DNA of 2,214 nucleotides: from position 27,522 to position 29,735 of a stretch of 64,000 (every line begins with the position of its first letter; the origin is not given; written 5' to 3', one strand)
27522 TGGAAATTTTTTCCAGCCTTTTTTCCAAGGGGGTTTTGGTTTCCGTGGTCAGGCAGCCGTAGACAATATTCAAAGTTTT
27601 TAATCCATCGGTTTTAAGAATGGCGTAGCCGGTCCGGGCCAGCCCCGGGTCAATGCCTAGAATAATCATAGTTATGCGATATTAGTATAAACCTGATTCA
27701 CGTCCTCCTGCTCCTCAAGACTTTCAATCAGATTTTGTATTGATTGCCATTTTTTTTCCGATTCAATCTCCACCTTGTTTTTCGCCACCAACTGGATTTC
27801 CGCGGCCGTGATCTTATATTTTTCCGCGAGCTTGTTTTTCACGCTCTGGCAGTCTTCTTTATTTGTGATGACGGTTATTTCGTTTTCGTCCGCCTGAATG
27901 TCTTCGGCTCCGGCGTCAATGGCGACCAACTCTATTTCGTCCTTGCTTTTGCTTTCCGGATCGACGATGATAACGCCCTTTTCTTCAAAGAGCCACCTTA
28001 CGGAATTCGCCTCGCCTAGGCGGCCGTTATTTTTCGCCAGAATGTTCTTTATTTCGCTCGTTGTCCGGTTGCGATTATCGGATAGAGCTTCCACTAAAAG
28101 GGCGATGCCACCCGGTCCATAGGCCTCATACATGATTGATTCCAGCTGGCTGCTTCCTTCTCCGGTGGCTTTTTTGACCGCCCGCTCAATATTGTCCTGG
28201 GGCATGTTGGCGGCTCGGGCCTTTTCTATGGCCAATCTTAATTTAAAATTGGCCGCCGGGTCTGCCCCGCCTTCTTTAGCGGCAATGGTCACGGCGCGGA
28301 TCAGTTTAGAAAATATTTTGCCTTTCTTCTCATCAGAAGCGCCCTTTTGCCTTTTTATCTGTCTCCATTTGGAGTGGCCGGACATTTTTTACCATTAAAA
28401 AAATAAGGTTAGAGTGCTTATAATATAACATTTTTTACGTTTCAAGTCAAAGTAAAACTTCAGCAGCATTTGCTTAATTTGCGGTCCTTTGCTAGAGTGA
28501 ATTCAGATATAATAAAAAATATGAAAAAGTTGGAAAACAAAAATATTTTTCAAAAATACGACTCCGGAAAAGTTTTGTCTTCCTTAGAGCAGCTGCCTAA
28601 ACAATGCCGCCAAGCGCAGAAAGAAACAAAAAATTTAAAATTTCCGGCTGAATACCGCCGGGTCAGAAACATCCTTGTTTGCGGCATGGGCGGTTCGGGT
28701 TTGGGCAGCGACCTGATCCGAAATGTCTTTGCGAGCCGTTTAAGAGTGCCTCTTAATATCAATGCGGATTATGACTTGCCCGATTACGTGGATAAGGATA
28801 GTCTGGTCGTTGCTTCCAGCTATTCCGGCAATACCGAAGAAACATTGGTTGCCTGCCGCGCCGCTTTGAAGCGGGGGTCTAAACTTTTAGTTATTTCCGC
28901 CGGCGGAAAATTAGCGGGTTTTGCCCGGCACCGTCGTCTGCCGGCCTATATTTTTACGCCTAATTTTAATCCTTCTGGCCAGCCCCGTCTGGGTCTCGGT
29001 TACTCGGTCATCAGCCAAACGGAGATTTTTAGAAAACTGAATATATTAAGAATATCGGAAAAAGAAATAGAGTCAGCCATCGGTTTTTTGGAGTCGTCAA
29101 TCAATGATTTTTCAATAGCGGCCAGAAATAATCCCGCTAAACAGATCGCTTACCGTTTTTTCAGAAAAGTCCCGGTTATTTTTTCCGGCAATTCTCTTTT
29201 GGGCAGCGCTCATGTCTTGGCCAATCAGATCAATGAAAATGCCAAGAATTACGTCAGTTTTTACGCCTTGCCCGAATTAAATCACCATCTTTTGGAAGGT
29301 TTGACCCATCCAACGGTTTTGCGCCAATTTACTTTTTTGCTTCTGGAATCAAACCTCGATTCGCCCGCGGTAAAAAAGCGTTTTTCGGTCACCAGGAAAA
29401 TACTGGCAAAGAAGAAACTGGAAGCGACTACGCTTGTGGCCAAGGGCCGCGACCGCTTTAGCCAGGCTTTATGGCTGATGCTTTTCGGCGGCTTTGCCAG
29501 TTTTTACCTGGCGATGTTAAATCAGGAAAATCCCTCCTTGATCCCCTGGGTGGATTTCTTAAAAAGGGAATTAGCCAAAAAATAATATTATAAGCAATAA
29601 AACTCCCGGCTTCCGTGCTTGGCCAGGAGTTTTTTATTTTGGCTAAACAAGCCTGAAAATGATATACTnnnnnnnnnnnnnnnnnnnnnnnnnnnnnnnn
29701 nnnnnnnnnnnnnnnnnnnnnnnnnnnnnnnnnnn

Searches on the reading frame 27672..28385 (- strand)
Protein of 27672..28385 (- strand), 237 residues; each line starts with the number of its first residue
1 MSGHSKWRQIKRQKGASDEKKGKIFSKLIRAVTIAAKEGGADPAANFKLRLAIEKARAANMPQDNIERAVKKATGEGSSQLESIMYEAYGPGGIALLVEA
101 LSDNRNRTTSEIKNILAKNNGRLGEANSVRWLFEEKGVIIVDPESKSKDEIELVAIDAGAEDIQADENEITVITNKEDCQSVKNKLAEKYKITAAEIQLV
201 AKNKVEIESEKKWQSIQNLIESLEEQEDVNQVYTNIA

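Call 5: search_protein_families(library=ncbifam, proteins=[window:27672-28385:-], max_evalue=0.01)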
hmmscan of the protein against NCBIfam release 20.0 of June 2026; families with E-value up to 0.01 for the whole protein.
window:27672-28385:- (237 aa): 3 families
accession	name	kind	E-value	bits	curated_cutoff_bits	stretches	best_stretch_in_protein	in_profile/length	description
NF001030.0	PRK00110.1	equivalog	2.6e-89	299.1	243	1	1-236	1-234/245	YebC/PmpR family DNA-binding transcriptional regulator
TIGR01033.1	TIGR01033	subfamily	1.5e-87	293.4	208.75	1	1-236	1-237/238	YebC/PmpR family DNA-binding transcriptional regulator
NF009044.0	PRK12378.1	subfamily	1.1e-73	247.9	196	1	6-237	4-237/239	YebC/PmpR family DNA-binding transcriptional regulator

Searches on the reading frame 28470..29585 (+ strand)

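Call 18: search_protein_families(library=pfam, proteins=[window:28470-29585:+], max_evalue=0.0001)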
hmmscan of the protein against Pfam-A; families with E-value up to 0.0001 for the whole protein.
window:28470-29585:+ (371 aa): 2 families
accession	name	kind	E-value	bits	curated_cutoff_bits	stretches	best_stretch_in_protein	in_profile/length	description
PF10432.14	bact-PGI_C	-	1.9e-31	109.5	24.5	1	220-368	2-151/151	Bacterial phospho-glucose isomerase C-terminal SIS domain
PF01380.27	SIS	-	3.2e-06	27.4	25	1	63-145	3-91/131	SIS domain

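Call 53: search_protein_families(library=ncbifam, proteins=[window:28470-29585:+], max_evalue=0.001)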
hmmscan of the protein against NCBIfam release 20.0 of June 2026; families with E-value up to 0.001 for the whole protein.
window:28470-29585:+ (371 aa): 9 families
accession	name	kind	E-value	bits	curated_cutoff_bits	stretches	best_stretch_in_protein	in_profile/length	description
NF006425.0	PRK08674.1-5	equivalog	4.9e-75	252.7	471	1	19-370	3-355/358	bifunctional phosphoglucose/phosphomannose isomerase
NF006426.0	PRK08674.1-6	subfamily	5.7e-74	249.1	295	1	21-370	2-351/354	bifunctional phosphoglucose/phosphomannose isomerase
TIGR02128.1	G6PI_arch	equivalog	5e-57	193.2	213.9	1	56-368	12-307/308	bifunctional phosphoglucose/phosphomannose isomerase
NF006423.0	PRK08674.1-2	equivalog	3.7e-56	190.3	254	1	36-368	4-316/317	bifunctional phosphoglucose/phosphomannose isomerase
NF006424.0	PRK08674.1-3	equivalog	4.5e-54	184.2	730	1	18-370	3-354/355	bifunctional phosphoglucose/phosphomannose isomerase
NF006422.0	PRK08674.1-1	subfamily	1.3e-31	110.2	317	1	66-368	26-295/302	bifunctional phosphoglucose/phosphomannose isomerase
TIGR01135.1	glmS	equivalog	2.8e-06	26.1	418.05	1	21-142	243-371/607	glutamine--fructose-6-phosphate transaminase (isomerizing)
NF001484.0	PRK00331.1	subfamily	3.1e-05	22.6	381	1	28-143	251-367/601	isomerizing glutamine--fructose-6-phosphate transaminase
NF007080.0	PRK09533.1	equivalog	0.00046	18.1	712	1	23-130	415-529/949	bifunctional transaldolase/phosoglucose isomerase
